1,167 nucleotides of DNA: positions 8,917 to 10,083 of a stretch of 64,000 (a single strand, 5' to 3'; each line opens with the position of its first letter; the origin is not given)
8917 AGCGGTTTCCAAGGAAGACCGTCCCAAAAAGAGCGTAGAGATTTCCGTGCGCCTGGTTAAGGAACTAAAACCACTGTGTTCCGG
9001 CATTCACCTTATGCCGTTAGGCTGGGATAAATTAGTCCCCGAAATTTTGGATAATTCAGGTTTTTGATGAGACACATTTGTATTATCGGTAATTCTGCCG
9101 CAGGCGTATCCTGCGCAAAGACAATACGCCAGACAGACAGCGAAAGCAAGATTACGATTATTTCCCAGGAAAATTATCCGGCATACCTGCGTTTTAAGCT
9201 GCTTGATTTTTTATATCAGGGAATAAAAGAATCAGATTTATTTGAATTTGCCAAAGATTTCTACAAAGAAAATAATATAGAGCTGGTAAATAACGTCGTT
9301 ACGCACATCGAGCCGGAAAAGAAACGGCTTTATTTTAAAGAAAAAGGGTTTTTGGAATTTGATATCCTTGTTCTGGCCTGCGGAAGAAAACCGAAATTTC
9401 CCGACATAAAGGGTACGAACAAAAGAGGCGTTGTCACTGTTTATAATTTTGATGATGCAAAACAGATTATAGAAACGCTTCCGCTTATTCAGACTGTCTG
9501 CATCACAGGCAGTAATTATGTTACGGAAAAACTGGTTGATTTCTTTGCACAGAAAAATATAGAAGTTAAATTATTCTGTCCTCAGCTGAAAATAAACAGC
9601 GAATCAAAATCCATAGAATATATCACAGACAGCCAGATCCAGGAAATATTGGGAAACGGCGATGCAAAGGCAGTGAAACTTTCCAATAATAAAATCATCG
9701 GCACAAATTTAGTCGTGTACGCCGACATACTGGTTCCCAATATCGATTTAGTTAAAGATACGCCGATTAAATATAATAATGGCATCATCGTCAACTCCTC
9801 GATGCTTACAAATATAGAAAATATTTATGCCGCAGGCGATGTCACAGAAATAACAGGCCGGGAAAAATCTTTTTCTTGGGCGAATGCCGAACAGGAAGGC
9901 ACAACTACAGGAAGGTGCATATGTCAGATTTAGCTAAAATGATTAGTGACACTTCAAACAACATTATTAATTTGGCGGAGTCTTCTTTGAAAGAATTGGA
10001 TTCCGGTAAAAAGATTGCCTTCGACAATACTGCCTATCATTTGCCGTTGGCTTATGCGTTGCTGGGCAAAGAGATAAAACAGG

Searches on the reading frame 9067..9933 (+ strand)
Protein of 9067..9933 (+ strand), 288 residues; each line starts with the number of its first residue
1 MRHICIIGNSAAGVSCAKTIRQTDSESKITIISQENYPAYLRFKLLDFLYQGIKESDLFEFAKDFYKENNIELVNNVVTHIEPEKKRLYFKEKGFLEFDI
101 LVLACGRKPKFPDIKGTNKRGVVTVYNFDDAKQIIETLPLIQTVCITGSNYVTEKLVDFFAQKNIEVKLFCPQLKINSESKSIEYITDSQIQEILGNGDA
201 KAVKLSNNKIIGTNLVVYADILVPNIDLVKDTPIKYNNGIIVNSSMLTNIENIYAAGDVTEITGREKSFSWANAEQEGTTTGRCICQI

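Call 4: search_protein_families(library=pfam, proteins=[window:9067-9933:+], max_evalue=0.01)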
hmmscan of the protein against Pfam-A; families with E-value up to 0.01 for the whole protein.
window:9067-9933:+ (288 aa): 2 families
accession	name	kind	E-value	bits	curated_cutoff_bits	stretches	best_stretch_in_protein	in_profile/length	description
PF07992.20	Pyr_redox_2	-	3.7e-29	102.5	26.1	1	3-278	2-291/291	Pyridine nucleotide-disulphide oxidoreductase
PF00070.33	Pyr_redox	-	0.0047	17.8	22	0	179-206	51-80/82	Pyridine nucleotide-disulphide oxidoreductase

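Call 5: search_protein_families(library=ncbifam, proteins=[window:9067-9933:+], max_evalue=0.01)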
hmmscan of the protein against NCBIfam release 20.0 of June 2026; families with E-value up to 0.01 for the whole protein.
window:9067-9933:+ (288 aa): 36 families (the best 25 are shown)
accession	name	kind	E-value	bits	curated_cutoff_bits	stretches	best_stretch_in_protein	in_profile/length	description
NF003437.0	PRK04965.1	equivalog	1e-28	100.4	392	2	2-158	3-158/378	NADH:flavorubredoxin reductase NorW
TIGR02374.1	nitri_red_nirB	equivalog_domain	2e-28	99.3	578.35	2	4-136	1-135/794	nitrite reductase large subunit NirB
TIGR03385.1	CoA_CoA_reduc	equivalog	3.9e-27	95.1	578.8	1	4-263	2-286/439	CoA-disulfide reductase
NF042949.2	3PPDioc_HcaD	equivalog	4.2e-27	94.9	450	2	2-153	2-154/386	3-phenylpropionate/cinnamic acid dioxygenase ferredoxin--NAD(+) reductase subunit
NF007123.0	PRK09564.1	equivalog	1.9e-22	79.6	458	1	3-263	2-287/444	CoA-disulfide reductase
NF046103.1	NOXase_Strep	equivalog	2.6e-22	79.4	600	1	4-262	2-283/442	H2O-forming NADH oxidase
NF045765.1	PhenlGlyoxDHPadH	equivalog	5.1e-22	78.3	475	1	5-261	6-278/416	NADH-dependent phenylglyoxylate dehydrogenase subunit epsilon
NF007286.0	PRK09754.1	equivalog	1.3e-17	63.6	447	2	3-167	5-170/400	phenylpropionate dioxygenase ferredoxin reductase subunit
NF041682.1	ant_diox_AndAa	equivalog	3.3e-16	59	650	1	5-261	7-280/406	anthranilate 1,2-dioxygenase system ferredoxin--NAD(+) reductase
NF010037.0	PRK13512.1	equivalog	1.3e-12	47.4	394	1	1-263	1-282/438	CoA-disulfide reductase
NF011565.0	PRK14989.1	subfamily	8.3e-12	44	883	1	3-261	5-284/847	nitrite reductase large subunit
NF049943.1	SQR_III_seleno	exception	1.3e-11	44.1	525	1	2-138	1-140/406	type III sulfide quinone reductase, selenoprotein subtype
TIGR02053.1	MerA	equivalog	6.7e-11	41.8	454.45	1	86-261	117-309/465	mercury(II) reductase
TIGR01292.1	TRX_reduct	equivalog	1.2e-10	40.8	343.45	1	179-263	188-278/300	thioredoxin-disulfide reductase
NF004943.0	PRK06292.2-1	equivalog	1.2e-09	37.5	432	1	62-260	94-308/456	dihydrolipoyl dehydrogenase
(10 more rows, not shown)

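Call 7: find_homologous_proteins(query=window:9067-9930:+, max_evalue=0.00001)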
Query window:9067-9930:+ (288 aa): 315 proteins with E <= 0.00001 among 1178 candidates; the best 120 are listed.
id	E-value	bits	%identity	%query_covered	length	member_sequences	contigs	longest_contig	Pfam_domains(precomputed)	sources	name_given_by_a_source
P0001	8.9e-187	637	100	100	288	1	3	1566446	PF07992.21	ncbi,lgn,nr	ncbi:MAG: FAD-dependent oxidoreductase [Candidatus Omnitrophica bacterium]|nr:FAD-dependent oxidored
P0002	2.8e-126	439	67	100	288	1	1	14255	PF07992.21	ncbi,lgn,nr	ncbi:MAG: FAD-dependent oxidoreductase [Candidatus Omnitrophica bacterium]|nr:FAD-dependent oxidored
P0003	8.5e-124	431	67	100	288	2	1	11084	PF07992.21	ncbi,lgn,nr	ncbi:MAG: FAD-dependent oxidoreductase [Candidatus Omnitrophica bacterium]|nr:FAD-dependent oxidored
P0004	3.6e-103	363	56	100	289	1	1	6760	PF07992.21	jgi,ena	-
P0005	5.8e-99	349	56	100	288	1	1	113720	PF07992.21,PF00070.34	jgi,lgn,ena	-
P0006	3.8e-97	343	54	100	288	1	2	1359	PF07992.21,PF00070.34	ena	-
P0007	1.7e-63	233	42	100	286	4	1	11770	PF07992.21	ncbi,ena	-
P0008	3.2e-63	232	42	100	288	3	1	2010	PF07992.21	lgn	-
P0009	1.5e-57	213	40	99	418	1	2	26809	PF01266.31,PF07992.21,PF00070.34,PF13738.13,PF03486.21,PF18267.8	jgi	-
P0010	3.0e-57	213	41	98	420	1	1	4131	PF01266.31,PF07992.21,PF00070.34,PF13738.13,PF03486.21,PF18267.8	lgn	-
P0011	9.5e-57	211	41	98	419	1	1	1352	PF01266.31,PF13450.13,PF07992.21,PF00070.34,PF13738.13,PF03486.21,PF18267.8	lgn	-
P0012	9.8e-57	211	41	98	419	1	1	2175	PF01266.31,PF13450.13,PF07992.21,PF00070.34,PF13738.13,PF03486.21,PF18267.8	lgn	-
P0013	3.5e-56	209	42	98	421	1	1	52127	PF07992.21,PF00070.34,PF13738.13,PF03486.21,PF18267.8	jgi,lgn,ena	-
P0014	4.1e-56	209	41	98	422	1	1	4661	PF01266.31,PF07992.21,PF00070.34,PF13738.13,PF03486.21,PF18267.8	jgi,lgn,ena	-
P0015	4.4e-56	209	40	98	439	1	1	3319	PF07992.21,PF00070.34,PF13738.13,PF03486.21,PF18267.8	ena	-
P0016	5.6e-56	208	39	98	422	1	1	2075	PF07992.21,PF00070.34,PF13738.13,PF03486.21,PF18267.8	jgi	jgi:NAD(P)H-nitrite reductase large subunit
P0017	1.4e-55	207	40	98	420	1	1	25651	PF07992.21,PF00070.34,PF13738.13,PF03486.21,PF18267.8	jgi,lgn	jgi:NAD(P)H-nitrite reductase large subunit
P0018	1.6e-55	207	39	98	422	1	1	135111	PF01266.31,PF13450.13,PF07992.21,PF00070.34,PF13738.13,PF03486.21,PF18267.8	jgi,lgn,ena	-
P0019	2.2e-55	206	39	99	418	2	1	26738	PF01266.31,PF07992.21,PF00070.34,PF13738.13,PF03486.21,PF18267.8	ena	-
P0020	2.2e-55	206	40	98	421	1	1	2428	PF01266.31,PF07992.21,PF00070.34,PF13738.13,PF03486.21,PF18267.8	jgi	-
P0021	2.5e-55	206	39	99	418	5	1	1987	PF01266.31,PF13450.13,PF00890.31,PF07992.21,PF00070.34,PF13738.13,PF03486.21,PF18267.8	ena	-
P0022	5.7e-55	205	38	98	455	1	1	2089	PF07992.21,PF00070.34,PF13738.13,PF03486.21,PF18267.8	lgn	-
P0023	7.4e-55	205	40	98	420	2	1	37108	PF07992.21,PF00070.34,PF13738.13,PF18267.8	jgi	-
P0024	8.5e-55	204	40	98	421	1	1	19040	PF01266.31,PF13450.13,PF07992.21,PF00070.34,PF13738.13,PF03486.21,PF01134.29,PF18267.8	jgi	jgi:NAD(P)H-nitrite reductase large subunit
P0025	9.4e-55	204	41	98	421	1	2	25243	PF01266.31,PF07992.21,PF00070.34,PF13738.13,PF03486.21,PF18267.8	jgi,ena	-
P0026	1.0e-54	204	39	99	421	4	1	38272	PF07992.21,PF00070.34,PF13738.13,PF03486.21,PF18267.8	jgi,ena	-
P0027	1.9e-54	203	40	99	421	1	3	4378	PF01266.31,PF07992.21,PF00070.34,PF13738.13,PF03486.21,PF18267.8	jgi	jgi:NAD(P)H-nitrite reductase large subunit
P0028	2.0e-54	203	39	98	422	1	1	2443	PF07992.21,PF00070.34,PF13738.13,PF03486.21,PF18267.8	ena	-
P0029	2.2e-54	203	42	98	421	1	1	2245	PF01266.31,PF07992.21,PF00070.34,PF13738.13,PF03486.21,PF01134.29,PF18267.8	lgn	-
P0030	2.6e-54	203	39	98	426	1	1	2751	PF07992.21,PF00070.34,PF13738.13,PF03486.21,PF18267.8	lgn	-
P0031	2.8e-54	203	40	98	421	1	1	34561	PF07992.21,PF00070.34,PF13738.13,PF03486.21,PF18267.8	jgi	-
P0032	2.8e-54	203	39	98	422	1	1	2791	PF07992.21,PF00070.34,PF13738.13,PF03486.21,PF18267.8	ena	-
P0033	3.0e-54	203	40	98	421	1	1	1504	PF07992.21,PF00070.34,PF13738.13,PF03486.21,PF18267.8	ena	-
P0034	4.1e-54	202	41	98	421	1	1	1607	PF01266.31,PF07992.21,PF00070.34,PF13738.13,PF03486.21,PF18267.8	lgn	-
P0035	4.3e-54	202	38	98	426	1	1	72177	PF13450.13,PF07992.21,PF00070.34,PF13738.13,PF03486.21,PF18267.8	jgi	-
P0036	4.9e-54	202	40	98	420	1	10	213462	PF01266.31,PF07992.21,PF00070.34,PF13738.13,PF03486.21,PF18267.8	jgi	jgi:NAD(P)H-nitrite reductase large subunit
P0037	5.1e-54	202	41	98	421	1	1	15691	PF07992.21,PF00070.34,PF13738.13,PF18267.8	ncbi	ncbi:MAG: FAD-dependent oxidoreductase [Candidatus Omnitrophota bacterium]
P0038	6.0e-54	202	39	98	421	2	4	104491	PF01266.31,PF07992.21,PF00070.34,PF13738.13,PF03486.21,PF18267.8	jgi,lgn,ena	jgi:NAD(P)H-nitrite reductase large subunit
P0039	6.2e-54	202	40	98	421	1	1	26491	PF07992.21,PF00070.34,PF13738.13,PF03486.21,PF18267.8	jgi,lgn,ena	-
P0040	6.3e-54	202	40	91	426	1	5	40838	PF07992.21,PF00070.34,PF13738.13,PF03486.21,PF18267.8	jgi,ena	-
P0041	6.3e-54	202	40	98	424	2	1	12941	PF01266.31,PF07992.21,PF00070.34,PF13738.13,PF03486.21,PF18267.8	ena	-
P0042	6.9e-54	201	39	98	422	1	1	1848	PF07992.21,PF00070.34,PF13738.13,PF03486.21,PF18267.8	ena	-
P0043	9.2e-54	201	40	98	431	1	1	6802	PF01266.31,PF07992.21,PF00070.34,PF13738.13,PF03486.21,PF18267.8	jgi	-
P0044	1.3e-53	201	39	98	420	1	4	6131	PF07992.21,PF00070.34,PF13738.13,PF03486.21,PF18267.8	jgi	jgi:NAD(P)H-nitrite reductase large subunit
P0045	1.6e-53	200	40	98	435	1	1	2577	PF01266.31,PF07992.21,PF00070.34,PF13738.13,PF03486.21,PF18267.8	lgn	-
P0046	2.9e-53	199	40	98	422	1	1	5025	PF01266.31,PF07992.21,PF00070.34,PF13738.13,PF03486.21,PF18267.8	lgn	-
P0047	3.0e-53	199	39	98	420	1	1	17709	PF01266.31,PF13450.13,PF07992.21,PF00070.34,PF13738.13,PF03486.21,PF18267.8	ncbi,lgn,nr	ncbi:MAG: NAD(P)/FAD-dependent oxidoreductase [Candidatus Omnitrophica bacterium]|nr:NAD(P)/FAD-depe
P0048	3.1e-53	199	39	98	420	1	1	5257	PF01266.31,PF07992.21,PF00070.34,PF13738.13,PF18267.8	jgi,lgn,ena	-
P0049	4.5e-53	199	39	98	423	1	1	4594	PF07992.21,PF00070.34,PF13738.13,PF03486.21,PF18267.8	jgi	jgi:NAD(P)H-nitrite reductase large subunit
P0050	6.0e-53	198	38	100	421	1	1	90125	PF07992.21,PF00070.34,PF13738.13,PF03486.21,PF18267.8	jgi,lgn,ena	-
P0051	7.0e-53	198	39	98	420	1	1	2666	PF07992.21,PF00070.34,PF13738.13,PF03486.21,PF18267.8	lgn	-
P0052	7.2e-53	198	38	99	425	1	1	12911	PF07992.21,PF00070.34,PF13738.13,PF03486.21,PF01134.29,PF18267.8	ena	-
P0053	7.3e-53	198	40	98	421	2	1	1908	PF01266.31,PF07992.21,PF00070.34,PF13738.13,PF03486.21,PF18267.8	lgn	-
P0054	7.9e-53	198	40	98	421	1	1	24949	PF01266.31,PF07992.21,PF00070.34,PF13738.13,PF03486.21,PF18267.8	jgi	jgi:NAD(P)H-nitrite reductase large subunit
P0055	8.0e-53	198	39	98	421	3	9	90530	PF07992.21,PF00070.34,PF13738.13,PF03486.21,PF18267.8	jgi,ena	jgi:NAD(P)H-nitrite reductase large subunit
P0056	8.6e-53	198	40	98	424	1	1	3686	PF01266.31,PF07992.21,PF00070.34,PF13738.13,PF03486.21,PF01134.29,PF18267.8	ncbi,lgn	-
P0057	8.9e-53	198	38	99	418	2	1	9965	PF01266.31,PF07992.21,PF00070.34,PF13738.13,PF03486.21,PF18267.8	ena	-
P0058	1.2e-52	197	39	98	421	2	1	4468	PF01266.31,PF07992.21,PF00070.34,PF13738.13,PF03486.21,PF18267.8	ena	-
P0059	1.2e-52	197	39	98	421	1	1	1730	PF07992.21,PF00070.34,PF13738.13,PF03486.21,PF18267.8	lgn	-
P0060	1.2e-52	197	39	98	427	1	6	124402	PF01266.31,PF07992.21,PF00070.34,PF13738.13,PF03486.21,PF18267.8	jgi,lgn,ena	-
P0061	1.8e-52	197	38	98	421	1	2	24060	PF01266.31,PF07992.21,PF00070.34,PF13738.13,PF03486.21,PF18267.8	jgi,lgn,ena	-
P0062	1.9e-52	197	39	98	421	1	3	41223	PF01266.31,PF07992.21,PF00070.34,PF13738.13,PF03486.21,PF18267.8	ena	-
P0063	2.0e-52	197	39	98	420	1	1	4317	PF01266.31,PF07992.21,PF00070.34,PF13738.13,PF03486.21,PF18267.8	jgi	-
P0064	2.2e-52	197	40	98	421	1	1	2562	PF07992.21,PF00070.34,PF13738.13,PF03486.21,PF18267.8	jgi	jgi:NAD(P)H-nitrite reductase large subunit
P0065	2.2e-52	197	40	98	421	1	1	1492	PF07992.21,PF00070.34,PF13738.13,PF03486.21,PF18267.8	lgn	-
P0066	2.6e-52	196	39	98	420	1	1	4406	PF01266.31,PF13450.13,PF07992.21,PF00070.34,PF13738.13,PF03486.21,PF18267.8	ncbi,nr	ncbi:MAG: NAD(P)/FAD-dependent oxidoreductase [Candidatus Omnitrophica bacterium]|nr:NAD(P)/FAD-depe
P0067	2.9e-52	196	39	99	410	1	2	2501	PF01266.31,PF07992.21,PF00070.34,PF13738.13,PF18267.8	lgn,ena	-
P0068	3.3e-52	196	41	98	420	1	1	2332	PF07992.21,PF00070.34,PF13738.13,PF03486.21,PF18267.8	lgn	-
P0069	3.7e-52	196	38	98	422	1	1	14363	PF07992.21,PF00070.34,PF13738.13,PF03486.21,PF18267.8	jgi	jgi:nitrite reductase (NADH) large subunit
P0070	3.8e-52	196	37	99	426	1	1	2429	PF07992.21,PF00070.34,PF13738.13,PF03486.21,PF18267.8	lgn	-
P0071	5.1e-52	195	39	98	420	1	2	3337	PF01266.31,PF07992.21,PF00070.34,PF13738.13,PF03486.21,PF18267.8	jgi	jgi:nitrite reductase (NADH) large subunit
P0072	5.2e-52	195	40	98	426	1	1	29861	PF01266.31,PF07992.21,PF00070.34,PF13738.13,PF03486.21,PF18267.8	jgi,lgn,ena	-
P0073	5.3e-52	195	37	100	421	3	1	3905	PF07992.21,PF00070.34,PF13738.13,PF03486.21,PF18267.8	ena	-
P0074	5.5e-52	195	37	98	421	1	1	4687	PF07992.21,PF00070.34,PF13738.13,PF03486.21,PF18267.8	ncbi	-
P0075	6.5e-52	195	39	100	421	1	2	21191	PF01266.31,PF07992.21,PF00070.34,PF13738.13,PF03486.21,PF18267.8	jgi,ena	-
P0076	6.6e-52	195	38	91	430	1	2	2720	PF07992.21,PF00070.34,PF13738.13,PF18267.8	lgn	-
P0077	6.8e-52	195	36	100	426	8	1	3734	PF07992.21,PF00070.34,PF18267.8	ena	-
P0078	7.3e-52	195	41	91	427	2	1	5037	PF07992.21,PF00070.34,PF13738.13,PF03486.21,PF18267.8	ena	-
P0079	7.4e-52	195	38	98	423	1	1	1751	PF07992.21,PF00070.34,PF13738.13,PF03486.21,PF18267.8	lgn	-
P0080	7.6e-52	195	39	98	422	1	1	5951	PF07992.21,PF00070.34,PF13738.13,PF03486.21,PF18267.8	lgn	-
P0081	8.3e-52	195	38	98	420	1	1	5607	PF01266.31,PF07992.21,PF00070.34,PF13738.13,PF03486.21,PF18267.8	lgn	-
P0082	8.6e-52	195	38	98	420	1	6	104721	PF01266.31,PF07992.21,PF00070.34,PF13738.13,PF03486.21,PF18267.8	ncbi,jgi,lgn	ncbi:MAG: FAD-dependent oxidoreductase [Candidatus Omnitrophota bacterium]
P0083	8.6e-52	195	38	98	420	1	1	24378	PF01266.31,PF07992.21,PF00070.34,PF13738.13,PF03486.21,PF18267.8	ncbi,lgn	ncbi:MAG: FAD-dependent oxidoreductase [Candidatus Omnitrophota bacterium]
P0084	8.7e-52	195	38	98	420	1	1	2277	PF01266.31,PF07992.21,PF00070.34,PF13738.13,PF03486.21,PF18267.8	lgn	-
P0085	8.7e-52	195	38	98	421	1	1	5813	PF01266.31,PF07992.21,PF00070.34,PF13738.13,PF03486.21,PF18267.8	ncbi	-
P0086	8.8e-52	195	39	100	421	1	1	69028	PF01266.31,PF07992.21,PF00070.34,PF13738.13,PF03486.21,PF01134.29,PF18267.8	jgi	jgi:NAD(P)H-nitrite reductase large subunit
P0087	1.1e-51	194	39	98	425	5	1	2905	PF01266.31,PF07992.21,PF00070.34,PF13738.13,PF03486.21,PF18267.8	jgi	-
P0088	1.3e-51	194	38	98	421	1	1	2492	PF01266.31,PF07992.21,PF00070.34,PF13738.13,PF18267.8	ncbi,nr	ncbi:MAG: FAD-dependent oxidoreductase [Candidatus Omnitrophica bacterium]|nr:FAD-dependent oxidored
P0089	1.4e-51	194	40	98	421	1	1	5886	PF01266.31,PF07992.21,PF00070.34,PF13738.13,PF03486.21,PF18267.8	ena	-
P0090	1.4e-51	194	39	98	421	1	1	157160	PF01266.31,PF07992.21,PF00070.34,PF13738.13,PF03486.21,PF18267.8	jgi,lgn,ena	-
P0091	1.5e-51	194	40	98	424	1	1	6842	PF01266.31,PF07992.21,PF00070.34,PF13738.13,PF03486.21,PF18267.8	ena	-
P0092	1.5e-51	194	40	91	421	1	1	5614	PF07992.21,PF00070.34,PF13738.13,PF03486.21,PF18267.8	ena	-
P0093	1.6e-51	194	39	98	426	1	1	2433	PF07992.21,PF00070.34,PF13738.13,PF03486.21,PF18267.8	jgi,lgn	-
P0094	1.7e-51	194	39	98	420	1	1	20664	PF01266.31,PF07992.21,PF00070.34,PF13738.13,PF03486.21,PF18267.8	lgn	-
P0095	1.8e-51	194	39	98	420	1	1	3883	PF01266.31,PF07992.21,PF00070.34,PF13738.13,PF03486.21,PF18267.8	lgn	-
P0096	2.0e-51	193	38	98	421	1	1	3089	PF01266.31,PF07992.21,PF00070.34,PF13738.13,PF03486.21,PF18267.8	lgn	-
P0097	2.2e-51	193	39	99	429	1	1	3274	PF01266.31,PF00890.31,PF07992.21,PF00070.34,PF13738.13,PF03486.21,PF18267.8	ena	-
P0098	2.2e-51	193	40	98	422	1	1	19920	PF07992.21,PF00070.34,PF13738.13,PF03486.21,PF18267.8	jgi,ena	-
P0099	2.6e-51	193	38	98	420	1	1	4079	PF07992.21,PF00070.34,PF13738.13,PF18267.8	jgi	jgi:nitrite reductase (NADH) large subunit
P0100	3.0e-51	193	39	98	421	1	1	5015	PF07992.21,PF00070.34,PF13738.13,PF03486.21,PF18267.8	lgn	-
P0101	3.2e-51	193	38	98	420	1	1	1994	PF01266.31,PF07992.21,PF00070.34,PF13738.13,PF03486.21,PF18267.8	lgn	-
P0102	3.8e-51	192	38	98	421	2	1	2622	PF01266.31,PF07992.21,PF00070.34,PF13738.13,PF03486.21,PF18267.8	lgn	-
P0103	4.0e-51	192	40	99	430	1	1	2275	PF01266.31,PF13450.13,PF00890.31,PF07992.21,PF00070.34,PF13738.13,PF03486.21,PF18267.8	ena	-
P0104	4.0e-51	192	38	98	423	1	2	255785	PF07992.21,PF00070.34,PF13738.13,PF03486.21,PF18267.8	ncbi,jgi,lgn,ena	-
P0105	4.0e-51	192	39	98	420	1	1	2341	PF01266.31,PF07992.21,PF00070.34,PF13738.13,PF03486.21,PF18267.8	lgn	-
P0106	4.2e-51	192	38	98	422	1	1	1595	PF07992.21,PF00070.34,PF13738.13,PF03486.21,PF18267.8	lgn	-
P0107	4.2e-51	192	37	98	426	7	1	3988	PF00890.31,PF07992.21,PF00070.34,PF13738.13,PF03486.21,PF18267.8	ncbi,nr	ncbi:MAG TPA: FAD-dependent oxidoreductase [Candidatus Omnitrophota bacterium]|nr:FAD-dependent oxid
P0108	4.9e-51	192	39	98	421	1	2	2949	PF07992.21,PF00070.34,PF13738.13,PF03486.21,PF18267.8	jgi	jgi:nitrite reductase (NADH) large subunit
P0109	5.6e-51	192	39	98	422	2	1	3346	PF07992.21,PF00070.34,PF13738.13,PF03486.21,PF18267.8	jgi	jgi:NAD(P)H-nitrite reductase large subunit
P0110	6.4e-51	192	39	98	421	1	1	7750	PF01266.31,PF07992.21,PF00070.34,PF13738.13,PF03486.21,PF18267.8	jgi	-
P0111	7.5e-51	192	38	98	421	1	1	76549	PF01266.31,PF07992.21,PF00070.34,PF13738.13,PF03486.21,PF18267.8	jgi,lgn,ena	-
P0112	7.6e-51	191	40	98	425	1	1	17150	PF01266.31,PF07992.21,PF00070.34,PF13738.13,PF03486.21,PF18267.8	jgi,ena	-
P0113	7.7e-51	191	38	98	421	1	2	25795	PF07992.21,PF00070.34,PF13738.13,PF03486.21,PF18267.8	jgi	jgi:NAD(P)H-nitrite reductase large subunit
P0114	8.1e-51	191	38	98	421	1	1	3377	PF07992.21,PF00070.34,PF13738.13,PF03486.21,PF18267.8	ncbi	ncbi:MAG: FAD-dependent oxidoreductase [Candidatus Omnitrophota bacterium]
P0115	8.5e-51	191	38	98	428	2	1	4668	PF07992.21,PF00070.34,PF13738.13,PF03486.21,PF18267.8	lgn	-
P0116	8.8e-51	191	38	98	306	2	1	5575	PF01266.31,PF07992.21,PF00070.34,PF13738.13,PF03486.21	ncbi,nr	ncbi:MAG: FAD-dependent oxidoreductase, partial [Candidatus Omnitrophica bacterium]|nr:FAD-dependent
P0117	8.9e-51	191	38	98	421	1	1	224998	PF07992.21,PF00070.34,PF13738.13,PF18267.8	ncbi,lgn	-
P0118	9.1e-51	191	39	98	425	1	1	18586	PF01266.31,PF07992.21,PF00070.34,PF13738.13,PF03486.21,PF18267.8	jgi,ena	-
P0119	9.2e-51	191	40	91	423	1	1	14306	PF07992.21,PF00070.34,PF13738.13,PF03486.21,PF18267.8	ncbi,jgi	jgi:NAD(P)H-nitrite reductase large subunit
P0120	9.6e-51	191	39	98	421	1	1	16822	PF01266.31,PF07992.21,PF00070.34,PF13738.13,PF03486.21,PF18267.8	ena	-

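Call 8: find_encoding_contigs(protein=window:9067-9930:+, flank=10000, max_places=6)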
Protein window:9067-9930:+ (288 aa): 6 contigs read that carry it; 4 places shown.
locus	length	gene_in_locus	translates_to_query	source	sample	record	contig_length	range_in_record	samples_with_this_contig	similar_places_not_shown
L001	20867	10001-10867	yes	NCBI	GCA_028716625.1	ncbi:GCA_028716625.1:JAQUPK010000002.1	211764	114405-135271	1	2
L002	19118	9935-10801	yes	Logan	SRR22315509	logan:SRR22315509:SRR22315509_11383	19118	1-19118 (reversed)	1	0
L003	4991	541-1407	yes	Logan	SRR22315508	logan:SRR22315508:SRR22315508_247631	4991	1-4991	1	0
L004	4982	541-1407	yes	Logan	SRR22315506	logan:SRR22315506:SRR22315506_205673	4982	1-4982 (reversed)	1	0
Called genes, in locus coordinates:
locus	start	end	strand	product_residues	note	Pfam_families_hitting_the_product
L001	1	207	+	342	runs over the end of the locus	PF02547:Queuosine_synth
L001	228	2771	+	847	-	PF02516:STT3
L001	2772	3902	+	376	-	PF01702:TGT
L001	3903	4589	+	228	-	PF01746:tRNA_m1G_MT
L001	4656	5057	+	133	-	-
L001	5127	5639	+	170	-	PF23477:zf_Tbcl_2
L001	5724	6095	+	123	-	PF01245:Ribosomal_L19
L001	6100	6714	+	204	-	PF01351:RNase_HII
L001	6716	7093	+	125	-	PF08378:NERD (weak), PF02021:UPF0102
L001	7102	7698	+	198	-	PF04961:FTCD_C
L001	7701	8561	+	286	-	PF00763:THF_DHG_CYH, PF02882:THF_DHG_CYH_C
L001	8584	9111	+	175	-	-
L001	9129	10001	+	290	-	PF02219:MTHFR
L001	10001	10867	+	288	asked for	PF07992:Pyr_redox_2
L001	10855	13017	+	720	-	PF18537:CODH_A_N, PF03598:CdhC, PF19436:ACS_CODH_B_C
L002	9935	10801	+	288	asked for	PF07992:Pyr_redox_2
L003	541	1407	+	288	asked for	PF07992:Pyr_redox_2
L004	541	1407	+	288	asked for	PF07992:Pyr_redox_2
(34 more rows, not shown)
